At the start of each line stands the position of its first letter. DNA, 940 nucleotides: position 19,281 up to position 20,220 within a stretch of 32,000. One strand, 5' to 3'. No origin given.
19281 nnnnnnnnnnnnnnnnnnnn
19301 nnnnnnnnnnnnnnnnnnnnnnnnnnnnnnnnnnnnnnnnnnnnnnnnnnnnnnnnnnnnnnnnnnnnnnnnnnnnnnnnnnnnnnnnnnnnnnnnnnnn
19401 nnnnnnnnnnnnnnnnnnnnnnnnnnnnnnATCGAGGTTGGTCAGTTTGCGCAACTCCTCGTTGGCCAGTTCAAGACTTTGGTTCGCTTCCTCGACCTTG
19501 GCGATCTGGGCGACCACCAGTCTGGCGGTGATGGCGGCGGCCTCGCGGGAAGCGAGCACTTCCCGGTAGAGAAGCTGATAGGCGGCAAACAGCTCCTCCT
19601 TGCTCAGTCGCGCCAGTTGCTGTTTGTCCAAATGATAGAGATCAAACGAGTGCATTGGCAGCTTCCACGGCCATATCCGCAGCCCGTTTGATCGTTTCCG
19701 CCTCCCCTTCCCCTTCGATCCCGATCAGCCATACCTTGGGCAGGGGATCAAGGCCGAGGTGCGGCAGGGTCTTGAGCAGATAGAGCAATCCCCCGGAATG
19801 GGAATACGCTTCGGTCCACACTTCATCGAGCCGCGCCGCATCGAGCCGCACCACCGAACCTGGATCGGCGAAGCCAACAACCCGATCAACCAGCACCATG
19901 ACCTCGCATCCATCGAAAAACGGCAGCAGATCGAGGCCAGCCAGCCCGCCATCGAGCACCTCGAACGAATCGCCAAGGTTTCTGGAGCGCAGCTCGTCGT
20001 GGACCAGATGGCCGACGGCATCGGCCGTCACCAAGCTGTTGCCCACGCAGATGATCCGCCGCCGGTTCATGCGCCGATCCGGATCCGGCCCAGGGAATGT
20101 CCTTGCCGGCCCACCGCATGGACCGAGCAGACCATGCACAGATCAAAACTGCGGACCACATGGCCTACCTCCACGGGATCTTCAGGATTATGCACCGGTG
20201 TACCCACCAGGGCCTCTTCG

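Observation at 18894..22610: Tat-less [NiFe]-hydrogenase operon that ends in a diguanylate cyclase: candidate H2-to-c-di-GMP sensing module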

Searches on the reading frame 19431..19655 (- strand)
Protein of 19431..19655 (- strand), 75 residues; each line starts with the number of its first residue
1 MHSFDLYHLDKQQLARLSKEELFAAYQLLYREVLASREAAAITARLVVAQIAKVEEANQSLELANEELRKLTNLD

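Call 47: find_homologous_proteins(query=window:19431-19655:-, max_evalue=0.001)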
Query seq(75 aa): no candidate shares three 5-residue words with the query. No homologue found.

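Call 53: search_protein_representatives(protein=window:19431-19655:-)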
Query: 75 residues. Proteins with E-value up to 0.001 (for the whole library): 5; up to 1e-10: 1; up to 1e-30: 0. The best 5 are listed.
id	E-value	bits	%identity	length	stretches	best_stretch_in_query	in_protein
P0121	1.5e-19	85.0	65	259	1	1-75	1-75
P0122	1.7e-08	50.4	56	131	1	10-71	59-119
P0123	8.1e-07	45.1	51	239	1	13-75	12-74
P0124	5.9e-05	39.2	28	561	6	12-48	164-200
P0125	2.2e-04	37.4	47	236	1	17-75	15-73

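Call 56: search_protein_families(library=pfam, proteins=[P0123], max_evalue=0.01)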
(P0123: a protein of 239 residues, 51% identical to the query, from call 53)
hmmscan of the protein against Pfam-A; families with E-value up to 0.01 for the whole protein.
P0123 (239 aa): 3 families
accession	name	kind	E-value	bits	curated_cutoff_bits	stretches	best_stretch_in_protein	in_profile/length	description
PF00990.26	GGDEF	-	6.6e-55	185.7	23.8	1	72-232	2-161/161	Diguanylate cyclase, GGDEF domain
PF17853.6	GGDEF_2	-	0.0015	19.2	24.5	0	101-183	21-87/116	GGDEF-like domain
PF22335.1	Cas10-Cmr2_palm2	-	0.0047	17.5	27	0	103-233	2-132/133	Cas10/Cmr2, second palm domain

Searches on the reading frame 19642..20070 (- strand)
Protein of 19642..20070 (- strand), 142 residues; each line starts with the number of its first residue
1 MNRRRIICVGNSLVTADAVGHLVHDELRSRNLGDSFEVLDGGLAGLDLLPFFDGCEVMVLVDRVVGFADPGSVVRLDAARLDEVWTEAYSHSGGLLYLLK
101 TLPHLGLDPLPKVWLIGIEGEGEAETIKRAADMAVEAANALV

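Call 3: search_protein_families(library=pfam, proteins=[window:19642-20070:-], max_evalue=0.01)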
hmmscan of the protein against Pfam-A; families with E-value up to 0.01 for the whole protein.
window:19642-20070:- (142 aa): 1 family
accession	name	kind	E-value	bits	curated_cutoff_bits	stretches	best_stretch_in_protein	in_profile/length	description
PF01750.23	HycI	-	9.6e-09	35.6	23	1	31-119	12-101/130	Hydrogenase maturation protease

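Call 4: search_protein_families(library=ncbifam, proteins=[window:19642-20070:-], max_evalue=0.01)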
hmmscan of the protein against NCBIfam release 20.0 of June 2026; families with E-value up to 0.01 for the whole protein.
window:19642-20070:- (142 aa): 6 families
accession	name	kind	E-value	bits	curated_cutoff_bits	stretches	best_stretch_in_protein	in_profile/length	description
TIGR00072.1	hydrog_prot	superfamily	5.7e-17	62.1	47.45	1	6-121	2-118/145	hydrogenase maturation protease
NF007777.0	PRK10466.1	equivalog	7.1e-12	45.4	190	1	6-127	5-128/164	HyaD/HybD family hydrogenase maturation endopeptidase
TIGR00140.1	hupD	subfamily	1.9e-11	44.1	151.8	1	6-129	3-126/151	HyaD/HybD family hydrogenase maturation endopeptidase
NF045519.1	NiFeSe_H2_mat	exception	3.6e-08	33.4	190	1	6-102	5-102/152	NiFeSe hydrogenase maturation protease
NF007616.0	PRK10264.1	equivalog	0.0025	17.5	261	1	5-74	5-77/195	hydrogenase 1 maturation protease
TIGR00130.1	frhD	equivalog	0.0028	17.7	134.95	1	6-100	7-105/153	coenzyme F420-reducing hydrogenase, FrhD protein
